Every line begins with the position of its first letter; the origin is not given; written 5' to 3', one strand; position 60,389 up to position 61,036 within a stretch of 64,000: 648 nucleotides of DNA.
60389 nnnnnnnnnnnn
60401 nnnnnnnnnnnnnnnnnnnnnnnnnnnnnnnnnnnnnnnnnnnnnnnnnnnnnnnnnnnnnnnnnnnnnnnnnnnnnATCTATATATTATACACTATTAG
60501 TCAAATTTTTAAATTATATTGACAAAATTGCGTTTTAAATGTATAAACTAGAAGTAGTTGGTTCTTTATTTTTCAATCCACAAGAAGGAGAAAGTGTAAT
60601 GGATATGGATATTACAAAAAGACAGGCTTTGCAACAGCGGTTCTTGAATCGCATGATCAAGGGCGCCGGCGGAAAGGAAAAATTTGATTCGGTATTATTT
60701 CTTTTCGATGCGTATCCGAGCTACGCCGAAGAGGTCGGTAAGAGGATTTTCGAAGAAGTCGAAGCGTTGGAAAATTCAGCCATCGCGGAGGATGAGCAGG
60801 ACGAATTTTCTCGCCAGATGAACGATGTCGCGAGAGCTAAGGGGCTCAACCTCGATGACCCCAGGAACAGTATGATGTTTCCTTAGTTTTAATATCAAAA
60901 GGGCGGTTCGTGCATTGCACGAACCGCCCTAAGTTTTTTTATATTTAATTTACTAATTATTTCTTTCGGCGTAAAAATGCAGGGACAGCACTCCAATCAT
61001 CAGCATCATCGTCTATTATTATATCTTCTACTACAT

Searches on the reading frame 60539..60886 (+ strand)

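Call 29: search_protein_families(library=pfam, proteins=[window:60539-60886:+], max_evalue=0.01)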
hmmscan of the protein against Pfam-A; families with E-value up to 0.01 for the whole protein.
window:60539-60886:+ (115 aa): 0 families

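Call 59: search_protein_families(library=padloc, proteins=[window:60539-60886:+], max_evalue=1)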
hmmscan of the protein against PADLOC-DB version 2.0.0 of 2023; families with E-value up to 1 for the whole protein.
window:60539-60886:+ (115 aa): 0 families

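Call 60: search_protein_families(library=phrogs, proteins=[window:60539-60886:+], max_evalue=1)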
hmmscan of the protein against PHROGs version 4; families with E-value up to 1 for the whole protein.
window:60539-60886:+ (115 aa): 1 family
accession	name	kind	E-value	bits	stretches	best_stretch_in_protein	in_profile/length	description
phrog_4268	-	transcription regulation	0.035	15.3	1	72-103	18-49/96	transcriptional repressor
